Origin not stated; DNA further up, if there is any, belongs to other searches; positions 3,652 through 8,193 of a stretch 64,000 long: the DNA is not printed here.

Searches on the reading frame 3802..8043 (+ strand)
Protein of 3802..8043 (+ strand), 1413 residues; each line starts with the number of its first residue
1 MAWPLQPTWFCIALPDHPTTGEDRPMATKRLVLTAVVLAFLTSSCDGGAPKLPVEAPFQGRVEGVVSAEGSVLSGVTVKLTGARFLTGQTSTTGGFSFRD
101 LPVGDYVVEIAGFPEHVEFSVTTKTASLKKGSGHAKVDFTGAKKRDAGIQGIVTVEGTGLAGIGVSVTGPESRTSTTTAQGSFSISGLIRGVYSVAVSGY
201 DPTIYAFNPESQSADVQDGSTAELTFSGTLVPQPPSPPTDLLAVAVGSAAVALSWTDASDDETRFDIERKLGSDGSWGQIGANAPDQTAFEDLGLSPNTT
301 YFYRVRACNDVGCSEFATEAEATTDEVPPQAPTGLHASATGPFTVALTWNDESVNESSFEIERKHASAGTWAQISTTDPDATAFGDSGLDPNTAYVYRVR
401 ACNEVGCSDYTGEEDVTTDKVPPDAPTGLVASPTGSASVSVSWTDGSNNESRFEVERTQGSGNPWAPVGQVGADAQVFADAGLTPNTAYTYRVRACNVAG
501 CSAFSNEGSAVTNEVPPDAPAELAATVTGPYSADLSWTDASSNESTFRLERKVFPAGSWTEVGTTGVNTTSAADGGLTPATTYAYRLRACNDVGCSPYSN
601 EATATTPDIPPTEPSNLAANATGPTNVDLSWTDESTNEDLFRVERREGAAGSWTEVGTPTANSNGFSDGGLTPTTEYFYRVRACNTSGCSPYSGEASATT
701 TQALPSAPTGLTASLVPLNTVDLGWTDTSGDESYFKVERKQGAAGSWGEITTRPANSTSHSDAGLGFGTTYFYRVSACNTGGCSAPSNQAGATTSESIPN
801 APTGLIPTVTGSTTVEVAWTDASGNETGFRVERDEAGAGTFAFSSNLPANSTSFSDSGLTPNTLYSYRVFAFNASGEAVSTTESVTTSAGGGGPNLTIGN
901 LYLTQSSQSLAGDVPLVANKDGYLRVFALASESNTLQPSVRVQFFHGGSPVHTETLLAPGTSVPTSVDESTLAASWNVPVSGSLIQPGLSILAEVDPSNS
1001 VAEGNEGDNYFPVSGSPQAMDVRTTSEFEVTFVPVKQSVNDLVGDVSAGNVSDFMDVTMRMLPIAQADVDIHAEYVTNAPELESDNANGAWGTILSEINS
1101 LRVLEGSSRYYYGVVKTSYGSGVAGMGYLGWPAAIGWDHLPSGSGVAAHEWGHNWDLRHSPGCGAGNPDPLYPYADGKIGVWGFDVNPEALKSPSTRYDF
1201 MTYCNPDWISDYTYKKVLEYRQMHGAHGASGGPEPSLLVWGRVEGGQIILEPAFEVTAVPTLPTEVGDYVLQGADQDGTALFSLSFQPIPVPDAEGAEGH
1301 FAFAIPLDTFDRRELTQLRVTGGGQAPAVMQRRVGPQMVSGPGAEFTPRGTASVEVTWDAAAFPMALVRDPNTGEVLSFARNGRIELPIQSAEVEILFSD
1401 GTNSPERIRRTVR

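Call 24: search_protein_families(library=pfam, proteins=[window:3802-8043:+], max_evalue=0.00001)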
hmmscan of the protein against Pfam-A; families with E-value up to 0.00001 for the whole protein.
window:3802-8043:+ (1413 aa): 11 families
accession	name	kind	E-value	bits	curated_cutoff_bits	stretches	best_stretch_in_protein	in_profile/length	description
PF00041.27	fn3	-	9.7e-58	192.8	25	4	801-885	2-81/84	Fibronectin type III domain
PF25059.1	FN3_DSCAM-DSCAML_C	-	2.2e-40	137.4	39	0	348-410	12-73/89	DSCAM/DSCAML C-terminal Fn3-like domain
PF16656.11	Pur_ac_phosph_N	-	2.1e-20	73.5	30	0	808-887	7-93/93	Purple acid Phosphatase, N-terminal domain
PF24489.1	Ig_J_second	-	4.8e-18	65.6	27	0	292-324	62-94/105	Tip attachment protein J second Ig-like domain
PF16655.11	PhoD_N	-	9.7e-12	45.7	30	0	669-686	64-80/90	PhoD-like phosphatase, N-terminal domain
PF21605.3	CRLF2-like_D2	-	2.7e-10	40.6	27.3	0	344-405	15-73/94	Cytokine receptor-like factor 2-like, D2 domain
PF13620.12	CarboxypepD_reg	-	5.1e-10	40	32.3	0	149-226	2-79/82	Carboxypeptidase regulatory-like domain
PF17210.9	SdrD_B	-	3e-09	37.5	29.7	0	147-222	11-87/112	SdrD B-like domain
PF01108.23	Tissue_fac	-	3.1e-09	37.1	27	0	329-409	22-106/107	Tissue factor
PF25788.1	Ig_Rha78A_N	-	2.6e-07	31.3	27.4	0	650-700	48-101/105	Rha78A-like, N-terminal immunoglobulin domain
PF08329.16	ChitinaseA_N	-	1.7e-06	28.2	21.2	0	486-503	82-99/133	Chitinase A, N-terminal domain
